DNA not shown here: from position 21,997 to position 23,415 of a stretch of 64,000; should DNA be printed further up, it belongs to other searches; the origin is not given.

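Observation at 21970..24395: Orphan-looking DNA amino-methyltransferase translationally coupled (ATGA overlap) to an unannotatable 376-aa protein behind an AT-rich spacer: candidate restriction-modification or other defence pair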

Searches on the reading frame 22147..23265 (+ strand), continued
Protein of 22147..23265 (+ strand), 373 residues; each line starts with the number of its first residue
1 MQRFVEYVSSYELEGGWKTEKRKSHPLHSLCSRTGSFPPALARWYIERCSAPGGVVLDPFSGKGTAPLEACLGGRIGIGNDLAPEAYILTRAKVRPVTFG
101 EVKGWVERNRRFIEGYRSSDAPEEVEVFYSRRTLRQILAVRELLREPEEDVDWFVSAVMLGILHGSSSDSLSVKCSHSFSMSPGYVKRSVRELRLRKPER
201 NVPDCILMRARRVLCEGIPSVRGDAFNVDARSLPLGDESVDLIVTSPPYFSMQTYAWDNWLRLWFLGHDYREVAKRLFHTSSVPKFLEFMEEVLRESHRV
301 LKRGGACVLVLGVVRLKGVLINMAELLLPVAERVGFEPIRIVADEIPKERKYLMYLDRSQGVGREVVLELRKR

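Call 19: find_encoding_contigs(protein=P0157, flank=6000, max_places=2)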
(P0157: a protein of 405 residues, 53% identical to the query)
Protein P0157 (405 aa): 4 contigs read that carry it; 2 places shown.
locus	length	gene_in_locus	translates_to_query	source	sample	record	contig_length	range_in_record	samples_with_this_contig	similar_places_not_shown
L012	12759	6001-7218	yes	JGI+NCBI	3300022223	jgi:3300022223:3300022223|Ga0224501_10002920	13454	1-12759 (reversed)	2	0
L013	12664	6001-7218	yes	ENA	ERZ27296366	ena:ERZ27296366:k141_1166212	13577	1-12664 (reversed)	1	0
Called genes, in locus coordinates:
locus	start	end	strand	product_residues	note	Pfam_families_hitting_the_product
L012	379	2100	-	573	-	PF10592:AIPR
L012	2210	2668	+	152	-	-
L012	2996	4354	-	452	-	PF01555:N6_N4_Mtase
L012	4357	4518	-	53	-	-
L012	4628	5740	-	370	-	-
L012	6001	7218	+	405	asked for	PF01555:N6_N4_Mtase (weak), PF01170:UPF0020 (faint), PF01555:N6_N4_Mtase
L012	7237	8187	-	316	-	-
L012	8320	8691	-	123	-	-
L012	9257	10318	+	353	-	PF01047:MarR (weak), PF01978:TrmB (faint)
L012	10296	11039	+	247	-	PF08843:AbiEii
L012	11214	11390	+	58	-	-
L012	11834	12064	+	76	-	-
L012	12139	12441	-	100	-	PF01588:tRNA_bind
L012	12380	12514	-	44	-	-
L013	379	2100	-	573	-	PF10592:AIPR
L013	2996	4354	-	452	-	PF01555:N6_N4_Mtase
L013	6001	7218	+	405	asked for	PF01555:N6_N4_Mtase (weak), PF01170:UPF0020 (faint), PF01555:N6_N4_Mtase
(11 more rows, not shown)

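Call 60: find_related_loci(query=window:22147-23265:+, collection=viral_contigs, flank=6000)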
Query window:22147-23265:+ (373 aa) in viral_contigs; peptide patterns used: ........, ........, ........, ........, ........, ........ (x = any residue, [..] = any of these).
4 stretches matched a pattern, but none encodes a relative of the query by tblastn (E <= 1e-3).

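Call 63: find_related_loci(query=A2, collection=viral_contigs, flank=6000)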
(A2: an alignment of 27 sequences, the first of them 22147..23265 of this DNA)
Query A2 (373 aa) in viral_contigs; peptide patterns used: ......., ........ (x = any residue, [..] = any of these).
6 stretches matched a pattern, but none encodes a relative of the query by tblastn (E <= 1e-3).

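Call 65: find_related_loci(query=A2, collection=metagenome_contigs, flank=5000)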
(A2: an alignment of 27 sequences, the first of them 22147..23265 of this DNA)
Query A2 (373 aa) in metagenome_contigs; peptide patterns used: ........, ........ (x = any residue, [..] = any of these).
206 stretches matched a pattern; 145 encode a relative of the query (tblastn E <= 1e-3); the best 80 are kept; 80 distinct loci.
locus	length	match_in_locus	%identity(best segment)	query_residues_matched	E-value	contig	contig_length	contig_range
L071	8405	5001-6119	100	1-373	0e+0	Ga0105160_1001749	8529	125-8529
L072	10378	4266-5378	85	1-372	0e+0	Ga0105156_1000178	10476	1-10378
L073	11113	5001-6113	84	1-372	0e+0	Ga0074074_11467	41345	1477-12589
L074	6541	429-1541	84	1-372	0e+0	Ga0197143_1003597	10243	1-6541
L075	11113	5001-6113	85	1-372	0e+0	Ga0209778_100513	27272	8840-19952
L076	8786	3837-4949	85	1-372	0e+0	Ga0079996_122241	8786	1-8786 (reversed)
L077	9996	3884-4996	84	1-372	0e+0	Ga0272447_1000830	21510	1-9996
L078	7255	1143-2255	84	1-372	0e+0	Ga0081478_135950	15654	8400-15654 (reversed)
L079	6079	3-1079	85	13-372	0e+0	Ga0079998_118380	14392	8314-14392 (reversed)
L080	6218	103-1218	63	1-372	5e-156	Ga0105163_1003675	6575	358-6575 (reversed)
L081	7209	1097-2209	64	3-372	2e-154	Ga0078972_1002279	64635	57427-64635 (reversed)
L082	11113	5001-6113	64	3-372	4e-154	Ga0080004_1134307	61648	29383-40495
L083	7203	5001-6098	64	8-372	4e-151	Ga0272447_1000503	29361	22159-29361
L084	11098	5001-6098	63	8-372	1e-150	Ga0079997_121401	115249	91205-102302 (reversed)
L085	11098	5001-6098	63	8-372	8e-151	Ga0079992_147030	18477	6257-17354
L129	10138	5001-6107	54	7-372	3e-131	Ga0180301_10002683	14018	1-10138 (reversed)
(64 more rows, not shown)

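Call 75: search_dna_similar(query=window:22147-23265:+, collection=plasmids, mode=protein, max_evalue=1e-10, max_rows=15)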
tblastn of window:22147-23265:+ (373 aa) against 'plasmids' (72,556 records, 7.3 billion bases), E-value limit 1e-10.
Records with a match: 14; places in all: 14; records where one place covers at least 80% of the query: 6.
Best place of each record, by identity: <60% 14.
By first word of the organism name: Salmonella 3; Acetobacter 2; Bradyrhizobium 2; Halorarius 1; Deferribacter 1; Mesorhizobium 1; Sulfitobacter 1; Psychrobacter 1; Priestia 1; Allochromatium 1.
By predicted mobility (MOB-suite, as given by PLSDB): non-mobilizable 9; mobilizable 3; conjugative 2.
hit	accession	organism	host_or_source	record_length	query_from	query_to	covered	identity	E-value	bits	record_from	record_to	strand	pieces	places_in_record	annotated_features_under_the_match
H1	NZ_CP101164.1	Halorarius halobius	cell culture,salt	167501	13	301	77%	37.9%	2e-50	188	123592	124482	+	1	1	DNA methyltransferase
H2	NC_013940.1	Deferribacter desulfuricans SSM1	-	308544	27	351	87%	30.3%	5e-41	161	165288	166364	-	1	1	DNA methyltransferase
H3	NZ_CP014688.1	Acetobacter persici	water kefir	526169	17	372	95%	26.8%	7e-24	110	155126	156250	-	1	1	DNA methyltransferase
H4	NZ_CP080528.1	Mesorhizobium sp. AR07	Oxytropis sp.,Cell culture,root nodule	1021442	25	305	75%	32.7%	3e-28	124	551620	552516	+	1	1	record has no annotation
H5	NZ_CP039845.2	Acetobacter pasteurianus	whole organism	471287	17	372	95%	25.8%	4e-23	108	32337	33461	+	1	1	DNA methyltransferase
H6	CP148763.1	Salmonella enterica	Pig,single cell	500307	23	305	76%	31.6%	4e-25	114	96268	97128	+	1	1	DNA methyltransferase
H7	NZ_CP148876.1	Salmonella enterica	Homo sapiens,single cell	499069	23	305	76%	31.6%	5e-25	114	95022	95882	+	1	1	DNA methyltransferase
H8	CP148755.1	Salmonella enterica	Pig,single cell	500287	23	305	73%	32.5%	1e-19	123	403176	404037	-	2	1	hypothetical protein | DNA methyltransferase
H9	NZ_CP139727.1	Sulfitobacter faviae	Bacterial Culture,hydrothermal vent ...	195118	4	305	81%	28.6%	4e-22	105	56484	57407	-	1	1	DNA methyltransferase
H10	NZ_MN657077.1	Psychrobacter sp.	-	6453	27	333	82%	27.2%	5e-22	105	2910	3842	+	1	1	DNA methyltransferase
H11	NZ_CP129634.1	Priestia aryabhattai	bacterial culture,soil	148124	14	336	87%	24.1%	6e-11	72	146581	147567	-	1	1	DNA methyltransferase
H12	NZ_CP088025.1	Bradyrhizobium quebecense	Glycine max cv. AC Glengarry,Cell ...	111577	27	266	64%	30.4%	6e-15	84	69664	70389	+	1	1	DNA methyltransferase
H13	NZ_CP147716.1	Bradyrhizobium sp. 27S5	-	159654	23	267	66%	27.4%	2e-12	76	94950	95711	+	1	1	DNA methyltransferase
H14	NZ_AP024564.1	Allochromatium tepidum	-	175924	21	267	66%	27.1%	2e-14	82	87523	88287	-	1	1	DNA methyltransferase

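Call 78: get_annotated_region(hit=H1, flank=5000)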
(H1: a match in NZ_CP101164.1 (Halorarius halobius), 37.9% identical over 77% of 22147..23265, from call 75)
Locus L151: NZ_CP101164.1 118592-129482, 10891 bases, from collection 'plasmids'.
description: Halorarius halobius strain ZY10 plasmid unnamed3, complete sequence
organism: Halorarius halobius (NCBI taxid 2962671)
taxonomy: Archaea; Euryarchaeota; Halobacteria; Halobacteriales; Haloarculaceae; Halorarius; Halorarius halobius
host: -; source: cell culture,salt; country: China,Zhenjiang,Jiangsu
typing (MOB-suite, as given by PLSDB): non-mobilizable
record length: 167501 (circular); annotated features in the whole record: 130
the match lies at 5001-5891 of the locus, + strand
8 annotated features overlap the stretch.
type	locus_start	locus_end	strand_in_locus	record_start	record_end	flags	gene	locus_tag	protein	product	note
CDS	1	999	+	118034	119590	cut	-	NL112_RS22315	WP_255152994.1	hypothetical protein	-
CDS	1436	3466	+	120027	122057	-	-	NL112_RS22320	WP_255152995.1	DUF87 domain-containing protein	-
CDS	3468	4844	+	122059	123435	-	-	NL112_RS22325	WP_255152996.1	hypothetical protein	-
CDS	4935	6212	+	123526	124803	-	-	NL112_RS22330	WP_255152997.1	DNA methyltransferase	-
CDS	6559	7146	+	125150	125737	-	-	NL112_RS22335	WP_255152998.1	helix-turn-helix domain-containing protein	-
CDS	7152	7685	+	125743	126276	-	-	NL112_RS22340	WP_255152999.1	hypothetical protein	-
CDS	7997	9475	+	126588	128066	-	-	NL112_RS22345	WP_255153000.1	AAA family ATPase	-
CDS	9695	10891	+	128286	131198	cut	-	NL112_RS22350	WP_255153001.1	VWA domain-containing protein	-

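Call 101: search_solved_structures(query=A2, max_evalue=0.001)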
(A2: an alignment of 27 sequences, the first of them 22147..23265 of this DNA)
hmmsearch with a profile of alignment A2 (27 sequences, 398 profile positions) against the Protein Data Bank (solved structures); distinct sequences matched with E-value up to 0.001: 9.
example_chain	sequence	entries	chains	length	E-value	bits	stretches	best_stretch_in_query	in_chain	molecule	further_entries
2zie_A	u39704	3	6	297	6.8e-13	51.6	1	36-86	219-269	Putative modification methylase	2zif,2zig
8s9m_A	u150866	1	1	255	1.6e-07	33.9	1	36-108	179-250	DNA cytosine-N4 methyltransferase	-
8s9n_A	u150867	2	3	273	1.9e-07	33.7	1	36-108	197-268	DNA cytosine-N4 methyltransferase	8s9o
6pbd_A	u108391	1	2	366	1.1e-06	31.2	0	38-95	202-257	Modification methylase CcrMI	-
1boo_A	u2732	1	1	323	8.9e-05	24.8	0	29-88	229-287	PROTEIN (N-4 CYTOSINE-SPECIFIC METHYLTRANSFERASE PVU II)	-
1eg2_A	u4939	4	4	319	0.00016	24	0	23-84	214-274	MODIFICATION METHYLASE RSRI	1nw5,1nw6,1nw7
1nw8_A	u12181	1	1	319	0.0002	23.7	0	23-84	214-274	MODIFICATION METHYLASE RSRI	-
1g60_A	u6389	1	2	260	0.00035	22.9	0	42-85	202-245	Adenine-specific Methyltransferase MboIIA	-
8urk_A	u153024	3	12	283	0.00096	21.4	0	51-97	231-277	Methyltransferase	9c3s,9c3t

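Call 103: search_protein_families(library=pfam, proteins=[L129:1320-2078:+, L129:2092-2547:+, L129:2558-3721:+], max_evalue=0.1)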
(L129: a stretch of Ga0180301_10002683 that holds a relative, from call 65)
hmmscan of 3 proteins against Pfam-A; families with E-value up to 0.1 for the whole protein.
L129:1320-2078:+ (253 aa): 1 family
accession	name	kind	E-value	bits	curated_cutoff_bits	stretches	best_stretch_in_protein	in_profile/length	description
PF01935.23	DUF87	-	0.0089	16.6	23.2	1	2-84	132-220/220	Helicase HerA, central domain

L129:2092-2547:+ (152 aa): 2 families
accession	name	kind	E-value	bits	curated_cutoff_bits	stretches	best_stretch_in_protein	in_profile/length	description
PF13091.12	PLDc_2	-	6.4e-08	32.9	27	1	68-142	55-129/132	PLD-like domain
PF09565.16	RE_NgoFVII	-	0.022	14.5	23.8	1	76-137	72-141/162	NgoFVII restriction endonuclease N-terminal PLD domain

L129:2558-3721:+ (388 aa): 17 families
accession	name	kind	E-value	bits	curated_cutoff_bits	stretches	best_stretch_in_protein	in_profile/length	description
PF13401.12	AAA_22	-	1.1e-08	35.9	27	1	49-128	4-80/130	AAA domain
PF13191.12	AAA_16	-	7.4e-07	30.2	32.6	1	28-256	3-166/167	AAA ATPase domain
PF10923.14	BrxC_BrxD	-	7.4e-06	25.6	22.2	1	25-106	25-108/414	BREX system ATP-binding protein BrxC/D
PF13245.12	AAA_19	-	2.7e-05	24.8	25.1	0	52-103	13-61/134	AAA domain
PF00308.24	Bac_DnaA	-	3e-05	24.7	23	1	53-109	37-93/162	Bacterial DnaA ATPAse domain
PF00004.35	AAA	-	5.7e-05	24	21.2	1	54-105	2-48/131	ATPase family associated with various cellular activities (AAA)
PF01637.24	ATPase_2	-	0.0001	22.6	33.2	1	41-321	11-209/225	ATPase domain predominantly from Archaea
PF24883.2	NPHP3_N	-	0.0067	17.1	24.8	1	51-110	21-82/164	Nephrocystin 3, N-terminal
PF10412.15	TrwB_AAD_bind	-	0.008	15.5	20.5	0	51-84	16-49/387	Type IV secretion-system coupling protein DNA-binding domain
PF20703.3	nSTAND1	-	0.0082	16.2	27.1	0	22-64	11-47/379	Novel STAND NTPase 1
PF13086.12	AAA_11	-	0.011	16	27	1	48-76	15-43/257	AAA domain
PF05729.18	NACHT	-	0.012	15.9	26.7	0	54-99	4-54/167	NACHT domain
PF13604.12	AAA_30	-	0.015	15.5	27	0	43-81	11-49/191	AAA domain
PF04851.21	ResIII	-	0.028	14.8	22.5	0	37-83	15-56/164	Type III restriction enzyme, res subunit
PF05496.18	RuvB_N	-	0.033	14.4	27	0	27-68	9-50/159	Holliday junction DNA helicase RuvB P-loop domain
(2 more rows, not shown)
